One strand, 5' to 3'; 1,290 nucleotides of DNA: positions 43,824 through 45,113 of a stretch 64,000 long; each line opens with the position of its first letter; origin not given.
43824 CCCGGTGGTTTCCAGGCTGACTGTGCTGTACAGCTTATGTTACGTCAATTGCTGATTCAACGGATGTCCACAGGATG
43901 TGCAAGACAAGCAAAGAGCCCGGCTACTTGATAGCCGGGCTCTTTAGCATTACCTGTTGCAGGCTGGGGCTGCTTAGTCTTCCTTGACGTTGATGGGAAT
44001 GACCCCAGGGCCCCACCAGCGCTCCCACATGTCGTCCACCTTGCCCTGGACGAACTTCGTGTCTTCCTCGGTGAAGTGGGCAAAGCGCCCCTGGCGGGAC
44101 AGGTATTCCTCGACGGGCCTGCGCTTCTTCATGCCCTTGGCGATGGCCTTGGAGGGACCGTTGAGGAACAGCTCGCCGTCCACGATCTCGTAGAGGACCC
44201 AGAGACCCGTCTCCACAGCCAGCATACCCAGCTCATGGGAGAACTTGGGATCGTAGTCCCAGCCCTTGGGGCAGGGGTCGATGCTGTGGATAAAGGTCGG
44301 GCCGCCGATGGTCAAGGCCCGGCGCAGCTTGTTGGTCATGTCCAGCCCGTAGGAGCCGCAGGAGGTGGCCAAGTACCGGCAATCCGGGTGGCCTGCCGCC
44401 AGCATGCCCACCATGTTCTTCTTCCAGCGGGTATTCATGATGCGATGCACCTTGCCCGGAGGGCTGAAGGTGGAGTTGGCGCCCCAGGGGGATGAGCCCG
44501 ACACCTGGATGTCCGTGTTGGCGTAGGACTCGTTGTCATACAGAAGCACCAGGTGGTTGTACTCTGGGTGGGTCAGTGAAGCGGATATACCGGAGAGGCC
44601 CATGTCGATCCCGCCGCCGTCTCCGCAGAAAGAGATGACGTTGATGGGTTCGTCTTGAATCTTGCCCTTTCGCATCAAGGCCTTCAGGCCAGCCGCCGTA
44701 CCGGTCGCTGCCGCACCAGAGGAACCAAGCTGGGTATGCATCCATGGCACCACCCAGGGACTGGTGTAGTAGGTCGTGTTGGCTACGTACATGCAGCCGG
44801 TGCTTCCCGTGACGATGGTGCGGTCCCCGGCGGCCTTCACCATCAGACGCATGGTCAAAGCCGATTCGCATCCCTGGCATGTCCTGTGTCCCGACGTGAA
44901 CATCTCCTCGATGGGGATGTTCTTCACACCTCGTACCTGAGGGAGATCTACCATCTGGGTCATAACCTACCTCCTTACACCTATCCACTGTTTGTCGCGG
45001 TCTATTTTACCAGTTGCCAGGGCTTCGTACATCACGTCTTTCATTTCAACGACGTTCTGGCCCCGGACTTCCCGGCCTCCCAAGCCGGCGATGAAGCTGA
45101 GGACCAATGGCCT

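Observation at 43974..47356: Oxalate-oxidoreductase-like enzyme with a variant active-site loop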

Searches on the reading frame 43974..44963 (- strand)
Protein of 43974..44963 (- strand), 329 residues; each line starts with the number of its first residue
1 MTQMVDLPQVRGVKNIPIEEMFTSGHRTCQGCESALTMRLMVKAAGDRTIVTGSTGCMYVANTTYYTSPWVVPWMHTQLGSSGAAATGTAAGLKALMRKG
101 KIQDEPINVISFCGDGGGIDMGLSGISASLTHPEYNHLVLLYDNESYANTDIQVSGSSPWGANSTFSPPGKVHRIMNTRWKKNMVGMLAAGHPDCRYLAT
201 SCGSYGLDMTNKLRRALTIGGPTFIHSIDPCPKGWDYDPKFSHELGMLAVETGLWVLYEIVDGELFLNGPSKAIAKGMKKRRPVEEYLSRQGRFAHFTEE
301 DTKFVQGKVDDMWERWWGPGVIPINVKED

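Call 4: search_solved_structures(query=window:43974-44963:-, show_alignments=2)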
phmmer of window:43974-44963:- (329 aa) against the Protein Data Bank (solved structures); distinct sequences matched with E-value up to 0.001: 5.
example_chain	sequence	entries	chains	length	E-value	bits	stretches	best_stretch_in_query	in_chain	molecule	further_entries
5c4i_C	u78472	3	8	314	3.2e-82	279.7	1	8-310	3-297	Oxalate oxidoreductase subunit beta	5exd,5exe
9bt4_C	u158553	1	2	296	1.3e-57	198.7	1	22-300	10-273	Pyruvate:Ferredoxin Oxidoreductase, subunit beta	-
1b0p_A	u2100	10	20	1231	2.2e-09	40.2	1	109-298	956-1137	PROTEIN (PYRUVATE-FERREDOXIN OXIDOREDUCTASE) | Pyruvate-Ferredoxin Oxidoreductase | PYRUVATE FERREDOXIN OXIDOREDUCTASE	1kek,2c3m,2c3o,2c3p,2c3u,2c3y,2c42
7plm_A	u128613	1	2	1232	2.2e-09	40.2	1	109-298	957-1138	Pyruvate:ferredoxin oxidoreductase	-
6cin_A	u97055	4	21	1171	5.8e-09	38.8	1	112-260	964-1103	PYRUVATE-FERREDOXIN OXIDOREDUCTASE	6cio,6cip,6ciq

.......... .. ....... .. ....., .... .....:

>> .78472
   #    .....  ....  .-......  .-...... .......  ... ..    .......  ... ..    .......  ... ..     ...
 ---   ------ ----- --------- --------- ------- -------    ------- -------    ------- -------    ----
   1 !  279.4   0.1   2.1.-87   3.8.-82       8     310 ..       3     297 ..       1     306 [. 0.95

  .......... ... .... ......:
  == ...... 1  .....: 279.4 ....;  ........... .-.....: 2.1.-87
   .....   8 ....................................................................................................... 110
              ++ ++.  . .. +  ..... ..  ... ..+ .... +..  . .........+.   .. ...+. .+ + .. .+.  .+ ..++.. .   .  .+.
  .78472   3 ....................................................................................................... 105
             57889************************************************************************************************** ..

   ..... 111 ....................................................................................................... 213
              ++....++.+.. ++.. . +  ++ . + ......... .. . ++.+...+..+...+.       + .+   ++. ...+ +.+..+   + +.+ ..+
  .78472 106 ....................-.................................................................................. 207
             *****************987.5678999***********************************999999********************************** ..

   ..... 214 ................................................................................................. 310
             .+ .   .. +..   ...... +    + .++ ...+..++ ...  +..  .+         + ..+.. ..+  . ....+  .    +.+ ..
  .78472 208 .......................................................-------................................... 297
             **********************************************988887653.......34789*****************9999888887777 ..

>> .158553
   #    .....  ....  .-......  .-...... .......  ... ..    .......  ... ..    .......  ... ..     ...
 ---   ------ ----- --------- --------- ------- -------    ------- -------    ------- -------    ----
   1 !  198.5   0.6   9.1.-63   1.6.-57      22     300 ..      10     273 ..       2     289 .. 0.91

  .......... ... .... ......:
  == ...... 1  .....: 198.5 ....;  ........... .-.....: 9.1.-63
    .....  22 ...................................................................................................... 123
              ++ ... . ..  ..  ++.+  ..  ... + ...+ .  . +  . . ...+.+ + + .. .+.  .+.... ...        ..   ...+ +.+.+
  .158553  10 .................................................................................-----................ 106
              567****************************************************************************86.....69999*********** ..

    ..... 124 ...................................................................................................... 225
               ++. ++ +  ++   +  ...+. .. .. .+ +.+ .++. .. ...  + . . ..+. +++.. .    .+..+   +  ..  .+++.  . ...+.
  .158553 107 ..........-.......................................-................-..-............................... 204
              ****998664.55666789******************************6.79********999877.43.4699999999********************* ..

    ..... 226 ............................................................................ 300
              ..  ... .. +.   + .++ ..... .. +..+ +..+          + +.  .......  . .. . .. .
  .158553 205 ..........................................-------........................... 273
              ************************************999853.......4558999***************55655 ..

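Call 7: search_protein_families(library=ncbifam, proteins=[window:43974-44963:-])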
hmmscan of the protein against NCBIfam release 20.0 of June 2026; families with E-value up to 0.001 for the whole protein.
window:43974-44963:- (329 aa): 6 families
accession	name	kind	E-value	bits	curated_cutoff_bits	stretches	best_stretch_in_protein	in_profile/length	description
NF045792.1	OxalOxredbeta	equivalog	3.5e-99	331.7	590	1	8-311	3-298/311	oxalate oxidoreductase subunit beta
NF008819.1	PRK11865.1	equivalog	4e-80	269.3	405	1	14-315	6-295/300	pyruvate synthase subunit PorB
NF008818.0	PRK11864.1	subfamily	3.2e-73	246.5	405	1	14-315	6-291/300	3-methyl-2-oxobutanoate dehydrogenase subunit beta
NF045766.1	PhenlGlyoxDHPadI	equivalog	1.5e-38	132.7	700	1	18-311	148-428/443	NADH-dependent phenylglyoxylate dehydrogenase subunit beta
TIGR02176.1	pyruv_ox_red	equivalog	9e-15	53.6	911.35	1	112-309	959-1148/1167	pyruvate:ferredoxin (flavodoxin) oxidoreductase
TIGR02177.1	PorB_KorB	subfamily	0.00038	20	261.9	1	101-232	66-188/286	2-oxoacid:acceptor oxidoreductase, beta subunit, pyruvate/2-ketoisovalerate family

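Call 9: search_protein_families(library=pfam, proteins=[window:43974-44963:-])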
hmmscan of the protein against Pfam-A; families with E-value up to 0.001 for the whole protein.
window:43974-44963:- (329 aa): 1 family
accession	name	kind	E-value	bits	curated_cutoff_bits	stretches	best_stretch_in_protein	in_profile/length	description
PF02775.26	TPP_enzyme_C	-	1.4e-11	44.9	21.9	1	55-226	2-150/151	Thiamine pyrophosphate enzyme, C-terminal TPP binding domain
